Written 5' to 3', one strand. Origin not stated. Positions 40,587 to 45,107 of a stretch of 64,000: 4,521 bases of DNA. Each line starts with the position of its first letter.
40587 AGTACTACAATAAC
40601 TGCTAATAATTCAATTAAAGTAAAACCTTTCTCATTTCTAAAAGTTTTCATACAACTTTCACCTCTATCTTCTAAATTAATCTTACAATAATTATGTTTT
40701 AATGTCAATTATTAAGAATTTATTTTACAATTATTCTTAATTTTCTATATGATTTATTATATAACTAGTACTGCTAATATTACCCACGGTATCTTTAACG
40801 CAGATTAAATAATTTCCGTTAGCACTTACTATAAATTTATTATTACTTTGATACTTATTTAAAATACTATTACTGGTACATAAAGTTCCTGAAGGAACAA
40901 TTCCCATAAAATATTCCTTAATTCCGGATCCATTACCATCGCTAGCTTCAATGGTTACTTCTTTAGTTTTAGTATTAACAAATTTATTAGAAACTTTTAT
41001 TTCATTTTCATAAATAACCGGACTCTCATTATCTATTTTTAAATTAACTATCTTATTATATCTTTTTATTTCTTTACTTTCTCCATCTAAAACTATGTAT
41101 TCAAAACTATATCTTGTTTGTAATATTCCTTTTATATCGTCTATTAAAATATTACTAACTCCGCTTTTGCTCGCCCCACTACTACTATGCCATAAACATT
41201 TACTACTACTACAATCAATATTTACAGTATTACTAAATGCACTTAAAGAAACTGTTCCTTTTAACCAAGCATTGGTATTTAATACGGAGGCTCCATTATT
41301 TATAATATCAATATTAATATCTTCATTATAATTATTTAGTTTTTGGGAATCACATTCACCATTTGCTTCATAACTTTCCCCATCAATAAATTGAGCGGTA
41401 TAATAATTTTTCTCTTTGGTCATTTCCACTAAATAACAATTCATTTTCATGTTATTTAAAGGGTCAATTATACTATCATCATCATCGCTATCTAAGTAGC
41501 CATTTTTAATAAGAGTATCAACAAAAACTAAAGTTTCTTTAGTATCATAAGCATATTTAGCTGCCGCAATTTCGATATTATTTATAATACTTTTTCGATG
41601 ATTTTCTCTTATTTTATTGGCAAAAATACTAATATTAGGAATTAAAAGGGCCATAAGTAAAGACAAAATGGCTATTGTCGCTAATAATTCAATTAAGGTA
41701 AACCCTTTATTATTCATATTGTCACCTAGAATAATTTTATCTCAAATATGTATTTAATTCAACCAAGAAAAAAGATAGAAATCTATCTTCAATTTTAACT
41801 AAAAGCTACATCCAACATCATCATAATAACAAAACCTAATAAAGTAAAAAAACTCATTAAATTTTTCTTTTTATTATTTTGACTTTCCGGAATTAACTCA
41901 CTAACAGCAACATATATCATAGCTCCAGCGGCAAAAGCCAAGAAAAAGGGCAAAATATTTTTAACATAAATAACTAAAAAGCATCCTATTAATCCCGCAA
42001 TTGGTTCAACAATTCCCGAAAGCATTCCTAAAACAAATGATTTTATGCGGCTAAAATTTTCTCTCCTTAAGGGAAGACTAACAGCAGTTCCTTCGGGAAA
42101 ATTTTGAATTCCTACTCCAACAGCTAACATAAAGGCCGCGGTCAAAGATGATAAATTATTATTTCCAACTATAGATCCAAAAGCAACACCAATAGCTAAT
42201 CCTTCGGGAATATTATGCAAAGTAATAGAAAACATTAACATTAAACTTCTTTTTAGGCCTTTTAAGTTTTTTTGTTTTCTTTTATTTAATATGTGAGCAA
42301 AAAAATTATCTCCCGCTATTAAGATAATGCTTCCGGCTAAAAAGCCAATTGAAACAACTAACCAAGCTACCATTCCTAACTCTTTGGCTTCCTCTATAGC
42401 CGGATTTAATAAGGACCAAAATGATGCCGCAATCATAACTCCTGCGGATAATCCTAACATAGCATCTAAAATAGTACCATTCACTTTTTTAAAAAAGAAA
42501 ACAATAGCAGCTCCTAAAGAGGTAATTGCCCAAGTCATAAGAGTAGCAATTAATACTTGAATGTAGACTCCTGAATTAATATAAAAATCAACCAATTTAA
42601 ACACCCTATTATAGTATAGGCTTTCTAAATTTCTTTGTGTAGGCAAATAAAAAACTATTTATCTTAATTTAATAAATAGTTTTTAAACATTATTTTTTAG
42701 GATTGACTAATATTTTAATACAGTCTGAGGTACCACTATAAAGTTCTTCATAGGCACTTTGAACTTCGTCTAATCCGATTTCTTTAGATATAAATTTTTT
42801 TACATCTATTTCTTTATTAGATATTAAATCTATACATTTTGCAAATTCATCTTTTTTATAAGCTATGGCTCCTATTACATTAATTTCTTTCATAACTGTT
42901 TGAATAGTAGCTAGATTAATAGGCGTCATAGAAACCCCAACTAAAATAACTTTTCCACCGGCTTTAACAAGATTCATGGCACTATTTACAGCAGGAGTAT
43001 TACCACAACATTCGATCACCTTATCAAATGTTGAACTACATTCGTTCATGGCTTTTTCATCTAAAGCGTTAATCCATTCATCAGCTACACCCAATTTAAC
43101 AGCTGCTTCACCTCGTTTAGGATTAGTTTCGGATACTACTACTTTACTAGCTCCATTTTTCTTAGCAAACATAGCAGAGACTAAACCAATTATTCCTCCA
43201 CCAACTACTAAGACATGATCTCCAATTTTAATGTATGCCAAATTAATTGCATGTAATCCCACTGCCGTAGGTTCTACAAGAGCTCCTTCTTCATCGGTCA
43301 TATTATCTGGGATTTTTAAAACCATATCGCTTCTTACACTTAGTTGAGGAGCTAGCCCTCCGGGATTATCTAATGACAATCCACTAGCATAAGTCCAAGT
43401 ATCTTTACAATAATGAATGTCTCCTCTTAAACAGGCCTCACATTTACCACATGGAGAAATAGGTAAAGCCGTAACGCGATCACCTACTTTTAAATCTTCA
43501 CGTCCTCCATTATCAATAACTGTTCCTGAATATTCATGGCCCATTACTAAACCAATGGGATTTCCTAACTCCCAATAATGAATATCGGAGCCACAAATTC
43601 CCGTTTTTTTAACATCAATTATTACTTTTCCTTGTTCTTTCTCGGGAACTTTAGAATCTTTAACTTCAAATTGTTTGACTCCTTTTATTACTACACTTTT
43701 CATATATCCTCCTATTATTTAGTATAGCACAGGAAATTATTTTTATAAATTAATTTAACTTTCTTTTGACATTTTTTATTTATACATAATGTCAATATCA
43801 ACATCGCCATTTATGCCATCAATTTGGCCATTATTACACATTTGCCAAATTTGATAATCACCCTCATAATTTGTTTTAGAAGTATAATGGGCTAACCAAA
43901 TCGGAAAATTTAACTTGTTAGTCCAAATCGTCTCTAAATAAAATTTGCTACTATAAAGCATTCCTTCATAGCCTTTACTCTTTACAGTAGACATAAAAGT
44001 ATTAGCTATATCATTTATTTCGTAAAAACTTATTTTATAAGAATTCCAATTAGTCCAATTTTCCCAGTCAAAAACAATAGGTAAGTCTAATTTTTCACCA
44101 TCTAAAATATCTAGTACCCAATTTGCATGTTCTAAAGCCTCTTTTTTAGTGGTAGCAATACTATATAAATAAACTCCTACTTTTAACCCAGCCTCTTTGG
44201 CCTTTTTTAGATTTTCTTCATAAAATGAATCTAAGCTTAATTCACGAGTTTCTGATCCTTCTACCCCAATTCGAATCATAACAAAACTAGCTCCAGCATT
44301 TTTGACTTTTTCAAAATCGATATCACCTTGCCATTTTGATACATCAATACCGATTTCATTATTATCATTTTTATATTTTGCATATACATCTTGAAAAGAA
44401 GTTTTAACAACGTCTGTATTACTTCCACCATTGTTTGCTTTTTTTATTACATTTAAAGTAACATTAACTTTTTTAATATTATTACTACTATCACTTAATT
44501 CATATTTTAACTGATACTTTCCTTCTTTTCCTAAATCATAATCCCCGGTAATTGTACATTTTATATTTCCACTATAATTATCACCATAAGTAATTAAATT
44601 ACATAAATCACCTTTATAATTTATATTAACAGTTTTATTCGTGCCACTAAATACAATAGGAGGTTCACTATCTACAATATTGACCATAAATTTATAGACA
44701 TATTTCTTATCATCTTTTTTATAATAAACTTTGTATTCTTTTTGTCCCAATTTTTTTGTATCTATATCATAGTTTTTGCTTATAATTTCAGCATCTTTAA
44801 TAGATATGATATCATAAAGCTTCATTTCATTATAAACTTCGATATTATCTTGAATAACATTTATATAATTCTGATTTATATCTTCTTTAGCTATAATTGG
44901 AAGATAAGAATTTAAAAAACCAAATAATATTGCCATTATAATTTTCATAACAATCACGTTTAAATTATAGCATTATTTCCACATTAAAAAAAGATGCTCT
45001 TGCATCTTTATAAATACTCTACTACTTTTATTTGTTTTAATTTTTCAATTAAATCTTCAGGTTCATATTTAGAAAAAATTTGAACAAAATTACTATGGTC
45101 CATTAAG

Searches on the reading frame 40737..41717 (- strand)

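Call 48: search_protein_families(library=pfam, proteins=[window:40737-41717:-], max_evalue=0.00001)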
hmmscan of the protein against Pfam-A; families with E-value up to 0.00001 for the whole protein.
window:40737-41717:- (326 aa): 1 family
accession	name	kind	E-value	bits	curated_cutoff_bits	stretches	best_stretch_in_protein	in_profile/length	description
PF07963.17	N_methyl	-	1.2e-07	31.5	21.2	1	2-25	3-26/27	Prokaryotic N-terminal methylation motif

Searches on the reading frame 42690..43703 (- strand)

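Call 48: search_protein_families(library=pfam, proteins=[window:42690-43703:-], max_evalue=0.00001)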
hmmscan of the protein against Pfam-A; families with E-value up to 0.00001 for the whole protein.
window:42690-43703:- (337 aa): 5 families
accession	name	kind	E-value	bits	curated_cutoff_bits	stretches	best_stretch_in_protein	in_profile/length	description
PF08240.17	ADH_N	-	4.8e-22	78.6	23.5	1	24-133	2-104/104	Alcohol dehydrogenase GroES-like domain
PF00107.32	ADH_zinc_N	-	5.9e-22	78.4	31.8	1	172-295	2-128/129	Zinc-binding dehydrogenase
PF16912.11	Glu_dehyd_C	-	2.6e-14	53.6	34.9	1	140-320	4-200/211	Glucose dehydrogenase C-terminus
PF13602.12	ADH_zinc_N_2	-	2.3e-06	29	27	1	207-325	3-127/134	Zinc-binding dehydrogenase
PF00890.30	FAD_binding_2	-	8.8e-06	25.6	20.4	0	163-215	1-53/414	FAD binding domain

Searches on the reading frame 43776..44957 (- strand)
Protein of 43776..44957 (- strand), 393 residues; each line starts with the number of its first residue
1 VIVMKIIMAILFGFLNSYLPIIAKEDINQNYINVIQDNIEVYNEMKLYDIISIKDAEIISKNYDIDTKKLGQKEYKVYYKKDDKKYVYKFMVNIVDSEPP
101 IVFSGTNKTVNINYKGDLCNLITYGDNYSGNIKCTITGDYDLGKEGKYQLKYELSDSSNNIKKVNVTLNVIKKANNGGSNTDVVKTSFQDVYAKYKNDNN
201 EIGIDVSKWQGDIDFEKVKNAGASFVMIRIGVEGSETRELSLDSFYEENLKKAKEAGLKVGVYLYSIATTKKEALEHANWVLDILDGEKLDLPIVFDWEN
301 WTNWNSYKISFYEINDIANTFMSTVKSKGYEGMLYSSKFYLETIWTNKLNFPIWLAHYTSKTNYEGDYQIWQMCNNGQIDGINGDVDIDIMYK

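Call 48: search_protein_families(library=pfam, proteins=[window:43776-44957:-], max_evalue=0.00001)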
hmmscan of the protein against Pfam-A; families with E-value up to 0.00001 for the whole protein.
window:43776-44957:- (393 aa): 1 family
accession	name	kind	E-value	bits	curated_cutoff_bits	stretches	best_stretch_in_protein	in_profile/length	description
PF01183.26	Glyco_hydro_25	-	1.6e-29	103.9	27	1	204-382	1-180/180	Glycosyl hydrolases family 25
